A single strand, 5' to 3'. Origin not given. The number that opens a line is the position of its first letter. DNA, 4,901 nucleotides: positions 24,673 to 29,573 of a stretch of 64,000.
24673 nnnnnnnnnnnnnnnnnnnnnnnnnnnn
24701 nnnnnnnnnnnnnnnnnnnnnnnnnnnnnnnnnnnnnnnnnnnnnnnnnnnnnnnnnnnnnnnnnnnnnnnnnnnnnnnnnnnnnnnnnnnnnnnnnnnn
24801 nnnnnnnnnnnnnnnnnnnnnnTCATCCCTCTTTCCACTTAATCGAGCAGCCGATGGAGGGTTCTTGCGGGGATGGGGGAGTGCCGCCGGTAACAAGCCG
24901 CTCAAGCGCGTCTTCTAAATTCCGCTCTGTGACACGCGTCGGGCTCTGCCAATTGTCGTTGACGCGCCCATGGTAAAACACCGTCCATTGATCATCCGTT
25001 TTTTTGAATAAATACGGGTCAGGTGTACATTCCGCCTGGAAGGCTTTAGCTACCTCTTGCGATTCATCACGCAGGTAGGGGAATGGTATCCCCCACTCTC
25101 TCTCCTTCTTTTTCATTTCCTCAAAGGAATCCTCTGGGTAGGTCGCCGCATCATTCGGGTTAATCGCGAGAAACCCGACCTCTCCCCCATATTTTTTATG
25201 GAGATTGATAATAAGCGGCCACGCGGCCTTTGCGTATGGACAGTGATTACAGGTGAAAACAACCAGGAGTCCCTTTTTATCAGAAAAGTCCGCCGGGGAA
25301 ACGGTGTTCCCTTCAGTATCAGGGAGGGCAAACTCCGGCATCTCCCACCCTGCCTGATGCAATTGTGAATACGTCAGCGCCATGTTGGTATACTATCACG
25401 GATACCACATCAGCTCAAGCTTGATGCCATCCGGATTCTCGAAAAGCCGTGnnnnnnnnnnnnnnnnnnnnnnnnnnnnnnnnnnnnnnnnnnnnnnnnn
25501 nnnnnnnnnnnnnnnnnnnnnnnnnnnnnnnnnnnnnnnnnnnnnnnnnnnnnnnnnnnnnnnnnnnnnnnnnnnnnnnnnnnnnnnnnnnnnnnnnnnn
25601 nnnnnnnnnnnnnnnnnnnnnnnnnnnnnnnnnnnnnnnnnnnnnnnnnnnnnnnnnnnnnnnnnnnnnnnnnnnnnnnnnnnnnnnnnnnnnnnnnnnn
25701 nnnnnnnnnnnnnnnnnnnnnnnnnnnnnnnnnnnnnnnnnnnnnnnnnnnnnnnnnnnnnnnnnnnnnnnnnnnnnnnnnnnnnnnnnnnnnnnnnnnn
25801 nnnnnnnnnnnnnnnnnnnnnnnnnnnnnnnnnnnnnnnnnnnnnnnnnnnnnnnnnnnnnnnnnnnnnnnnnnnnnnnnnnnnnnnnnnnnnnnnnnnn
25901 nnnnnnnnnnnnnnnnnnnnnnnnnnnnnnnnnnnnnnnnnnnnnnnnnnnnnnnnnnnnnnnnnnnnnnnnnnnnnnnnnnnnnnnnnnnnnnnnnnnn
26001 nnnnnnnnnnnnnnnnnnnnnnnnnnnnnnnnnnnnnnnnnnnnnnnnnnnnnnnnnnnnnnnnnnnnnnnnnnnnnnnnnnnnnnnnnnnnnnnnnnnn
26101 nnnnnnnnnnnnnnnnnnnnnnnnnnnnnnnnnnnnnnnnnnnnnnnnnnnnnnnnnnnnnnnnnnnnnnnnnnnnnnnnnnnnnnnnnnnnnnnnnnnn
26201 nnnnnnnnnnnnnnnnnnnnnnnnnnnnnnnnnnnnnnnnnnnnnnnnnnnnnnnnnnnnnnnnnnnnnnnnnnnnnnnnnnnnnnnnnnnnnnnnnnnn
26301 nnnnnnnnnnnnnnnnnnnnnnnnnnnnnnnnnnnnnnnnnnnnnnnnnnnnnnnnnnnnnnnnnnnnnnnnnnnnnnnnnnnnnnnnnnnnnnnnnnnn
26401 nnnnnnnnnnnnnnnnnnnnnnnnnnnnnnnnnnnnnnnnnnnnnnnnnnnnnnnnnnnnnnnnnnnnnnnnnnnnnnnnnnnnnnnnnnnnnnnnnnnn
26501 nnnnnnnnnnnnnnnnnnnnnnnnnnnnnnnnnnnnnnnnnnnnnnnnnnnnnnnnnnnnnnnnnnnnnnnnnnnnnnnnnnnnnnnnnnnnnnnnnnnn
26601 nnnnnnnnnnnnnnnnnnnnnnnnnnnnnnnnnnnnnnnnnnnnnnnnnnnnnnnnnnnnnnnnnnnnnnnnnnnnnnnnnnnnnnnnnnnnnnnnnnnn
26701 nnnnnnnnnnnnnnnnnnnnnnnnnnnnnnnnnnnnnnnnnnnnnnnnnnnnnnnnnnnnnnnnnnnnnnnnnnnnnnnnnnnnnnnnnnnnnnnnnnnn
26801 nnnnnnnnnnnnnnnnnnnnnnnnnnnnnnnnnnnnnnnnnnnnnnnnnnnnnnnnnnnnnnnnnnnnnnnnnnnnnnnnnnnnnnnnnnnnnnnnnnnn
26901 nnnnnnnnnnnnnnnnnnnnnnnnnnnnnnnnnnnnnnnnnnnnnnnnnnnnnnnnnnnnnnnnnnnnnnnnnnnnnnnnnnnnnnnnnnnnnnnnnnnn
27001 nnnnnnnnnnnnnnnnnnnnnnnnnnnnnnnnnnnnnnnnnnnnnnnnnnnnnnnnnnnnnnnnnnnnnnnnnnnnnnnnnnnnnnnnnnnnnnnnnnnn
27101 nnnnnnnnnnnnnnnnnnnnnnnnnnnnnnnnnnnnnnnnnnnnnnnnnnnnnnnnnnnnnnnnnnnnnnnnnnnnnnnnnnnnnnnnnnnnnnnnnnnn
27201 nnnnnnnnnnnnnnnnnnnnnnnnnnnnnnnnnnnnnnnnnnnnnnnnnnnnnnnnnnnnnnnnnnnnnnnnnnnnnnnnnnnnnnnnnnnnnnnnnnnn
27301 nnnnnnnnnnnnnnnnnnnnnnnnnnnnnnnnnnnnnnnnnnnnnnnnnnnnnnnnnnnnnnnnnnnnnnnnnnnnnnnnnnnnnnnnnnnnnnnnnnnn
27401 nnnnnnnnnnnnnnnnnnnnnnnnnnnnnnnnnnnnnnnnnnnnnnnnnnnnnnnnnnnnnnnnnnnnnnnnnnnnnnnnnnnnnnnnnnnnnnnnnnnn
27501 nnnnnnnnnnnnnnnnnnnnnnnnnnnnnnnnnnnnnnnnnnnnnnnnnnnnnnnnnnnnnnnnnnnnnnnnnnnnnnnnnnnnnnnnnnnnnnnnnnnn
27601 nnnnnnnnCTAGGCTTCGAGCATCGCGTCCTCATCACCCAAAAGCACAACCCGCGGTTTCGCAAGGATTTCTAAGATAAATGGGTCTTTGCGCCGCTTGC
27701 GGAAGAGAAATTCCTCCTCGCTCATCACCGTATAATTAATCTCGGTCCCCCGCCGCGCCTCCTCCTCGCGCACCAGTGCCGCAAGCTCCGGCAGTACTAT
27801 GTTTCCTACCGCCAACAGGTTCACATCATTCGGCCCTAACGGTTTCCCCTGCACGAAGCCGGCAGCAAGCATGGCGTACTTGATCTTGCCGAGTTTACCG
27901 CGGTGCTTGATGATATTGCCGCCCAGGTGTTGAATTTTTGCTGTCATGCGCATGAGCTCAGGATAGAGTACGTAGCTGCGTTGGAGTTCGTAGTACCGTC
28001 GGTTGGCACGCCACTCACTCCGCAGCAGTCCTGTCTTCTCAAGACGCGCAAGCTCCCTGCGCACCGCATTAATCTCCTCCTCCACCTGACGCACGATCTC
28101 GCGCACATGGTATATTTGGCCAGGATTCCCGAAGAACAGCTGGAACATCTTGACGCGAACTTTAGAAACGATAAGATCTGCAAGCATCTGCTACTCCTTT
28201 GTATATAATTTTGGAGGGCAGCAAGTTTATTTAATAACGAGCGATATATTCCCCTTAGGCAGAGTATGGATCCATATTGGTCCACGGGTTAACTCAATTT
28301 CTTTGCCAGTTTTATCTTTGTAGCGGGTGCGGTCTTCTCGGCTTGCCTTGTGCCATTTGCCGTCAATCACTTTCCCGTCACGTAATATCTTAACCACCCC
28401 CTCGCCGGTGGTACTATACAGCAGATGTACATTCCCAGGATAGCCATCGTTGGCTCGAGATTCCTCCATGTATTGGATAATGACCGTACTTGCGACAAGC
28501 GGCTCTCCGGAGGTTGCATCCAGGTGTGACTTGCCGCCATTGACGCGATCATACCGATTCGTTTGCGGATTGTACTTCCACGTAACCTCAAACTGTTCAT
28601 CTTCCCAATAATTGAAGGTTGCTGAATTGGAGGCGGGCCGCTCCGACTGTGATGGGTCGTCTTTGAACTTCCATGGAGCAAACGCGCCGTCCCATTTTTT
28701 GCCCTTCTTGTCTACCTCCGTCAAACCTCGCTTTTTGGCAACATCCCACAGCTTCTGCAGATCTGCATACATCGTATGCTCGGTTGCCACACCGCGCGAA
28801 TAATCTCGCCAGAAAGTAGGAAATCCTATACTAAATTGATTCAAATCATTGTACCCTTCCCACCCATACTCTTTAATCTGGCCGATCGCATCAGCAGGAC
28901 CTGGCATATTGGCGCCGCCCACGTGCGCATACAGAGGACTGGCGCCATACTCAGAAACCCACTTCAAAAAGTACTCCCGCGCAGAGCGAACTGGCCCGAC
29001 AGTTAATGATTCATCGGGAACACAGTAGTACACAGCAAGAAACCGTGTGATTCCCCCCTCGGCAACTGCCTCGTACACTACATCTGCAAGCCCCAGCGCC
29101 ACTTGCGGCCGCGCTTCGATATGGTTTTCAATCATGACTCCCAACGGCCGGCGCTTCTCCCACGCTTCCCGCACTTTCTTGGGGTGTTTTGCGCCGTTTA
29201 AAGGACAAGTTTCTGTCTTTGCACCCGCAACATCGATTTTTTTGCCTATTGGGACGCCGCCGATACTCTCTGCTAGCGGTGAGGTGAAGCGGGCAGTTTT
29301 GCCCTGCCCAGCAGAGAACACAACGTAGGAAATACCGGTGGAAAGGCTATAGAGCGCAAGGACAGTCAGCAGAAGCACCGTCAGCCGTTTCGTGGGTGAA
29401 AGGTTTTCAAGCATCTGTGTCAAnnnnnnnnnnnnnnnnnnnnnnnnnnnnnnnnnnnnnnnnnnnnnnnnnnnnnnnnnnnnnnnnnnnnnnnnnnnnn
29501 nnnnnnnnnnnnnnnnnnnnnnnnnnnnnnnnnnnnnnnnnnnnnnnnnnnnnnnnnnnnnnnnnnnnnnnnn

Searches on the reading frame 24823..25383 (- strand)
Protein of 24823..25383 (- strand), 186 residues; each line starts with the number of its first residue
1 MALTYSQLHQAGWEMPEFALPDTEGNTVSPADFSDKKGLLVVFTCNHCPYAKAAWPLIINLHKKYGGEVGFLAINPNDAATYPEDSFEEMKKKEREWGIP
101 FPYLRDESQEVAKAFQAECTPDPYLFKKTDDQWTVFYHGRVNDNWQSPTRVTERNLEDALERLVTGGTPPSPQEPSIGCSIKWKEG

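Call 13: search_protein_families(library=pfam, proteins=[window:24823-25383:-], max_evalue=0.001)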
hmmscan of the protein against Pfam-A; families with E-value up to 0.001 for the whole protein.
window:24823-25383:- (186 aa): 3 families
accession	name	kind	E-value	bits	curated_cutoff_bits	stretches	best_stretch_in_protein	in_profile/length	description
PF00578.27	AhpC-TSA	-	6.1e-16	58.9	26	1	13-121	3-104/124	AhpC/TSA family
PF08534.16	Redoxin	-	8.8e-14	52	26.6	1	10-124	1-111/148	Redoxin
PF13905.12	Thioredoxin_8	-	0.00041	21.1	27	1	39-128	4-90/94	Thioredoxin-like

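Call 42: find_encoding_contigs(protein=window:24823-25383:-, flank=1000, max_places=4)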
Protein window:24823-25383:- (186 aa): 3 contigs read that carry it; 3 places shown.
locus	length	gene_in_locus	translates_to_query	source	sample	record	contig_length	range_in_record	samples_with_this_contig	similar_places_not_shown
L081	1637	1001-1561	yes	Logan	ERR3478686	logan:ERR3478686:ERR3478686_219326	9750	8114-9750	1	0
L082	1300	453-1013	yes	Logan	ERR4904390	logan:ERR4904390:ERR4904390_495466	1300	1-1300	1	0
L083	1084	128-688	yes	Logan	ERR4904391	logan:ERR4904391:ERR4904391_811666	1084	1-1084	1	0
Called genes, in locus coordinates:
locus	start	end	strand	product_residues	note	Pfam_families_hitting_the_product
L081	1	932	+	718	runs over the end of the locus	PF09586:YfhO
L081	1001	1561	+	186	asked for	PF00578:AhpC-TSA, PF08534:Redoxin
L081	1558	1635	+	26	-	?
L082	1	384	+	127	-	?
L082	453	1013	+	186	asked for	PF00578:AhpC-TSA, PF08534:Redoxin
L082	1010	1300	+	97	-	?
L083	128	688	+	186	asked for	PF00578:AhpC-TSA, PF08534:Redoxin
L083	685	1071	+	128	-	-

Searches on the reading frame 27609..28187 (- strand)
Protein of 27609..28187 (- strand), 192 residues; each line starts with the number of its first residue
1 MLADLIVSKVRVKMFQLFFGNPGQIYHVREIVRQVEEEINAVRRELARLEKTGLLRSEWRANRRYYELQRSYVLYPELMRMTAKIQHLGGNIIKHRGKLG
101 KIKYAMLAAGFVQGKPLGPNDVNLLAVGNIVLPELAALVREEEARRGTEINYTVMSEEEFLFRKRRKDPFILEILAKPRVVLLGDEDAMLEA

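Call 13: search_protein_families(library=pfam, proteins=[window:27609-28187:-], max_evalue=0.001)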
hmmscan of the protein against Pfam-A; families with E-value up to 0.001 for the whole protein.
window:27609-28187:- (192 aa): 0 families

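Call 61: search_protein_families(library=ncbifam, proteins=[window:27609-28187:-], max_evalue=0.01)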
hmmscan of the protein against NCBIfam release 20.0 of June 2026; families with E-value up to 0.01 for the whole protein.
window:27609-28187:- (192 aa): 1 family
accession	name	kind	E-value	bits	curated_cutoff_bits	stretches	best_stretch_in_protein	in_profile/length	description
NF033788.1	HTH_metalloreg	subfamily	3.2e-05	23.7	55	1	11-71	13-71/77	metalloregulator ArsR/SmtB family transcription factor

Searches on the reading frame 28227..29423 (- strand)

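Call 13: search_protein_families(library=pfam, proteins=[window:28227-29423:-], max_evalue=0.001)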
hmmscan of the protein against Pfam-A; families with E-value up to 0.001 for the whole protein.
window:28227-29423:- (398 aa): 2 families
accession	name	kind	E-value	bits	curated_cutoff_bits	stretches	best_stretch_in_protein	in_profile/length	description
PF11258.13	DUF3048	-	6.7e-35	120.8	25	1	84-234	7-147/148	Protein of unknown function (DUF3048) N-terminal domain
PF17479.7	DUF3048_C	-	1.1e-25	90.7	25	1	270-385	3-114/114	Protein of unknown function (DUF3048) C-terminal domain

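Call 61: search_protein_families(library=ncbifam, proteins=[window:28227-29423:-], max_evalue=0.01)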
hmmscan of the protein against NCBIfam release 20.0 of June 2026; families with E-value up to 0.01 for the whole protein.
window:28227-29423:- (398 aa): 0 families
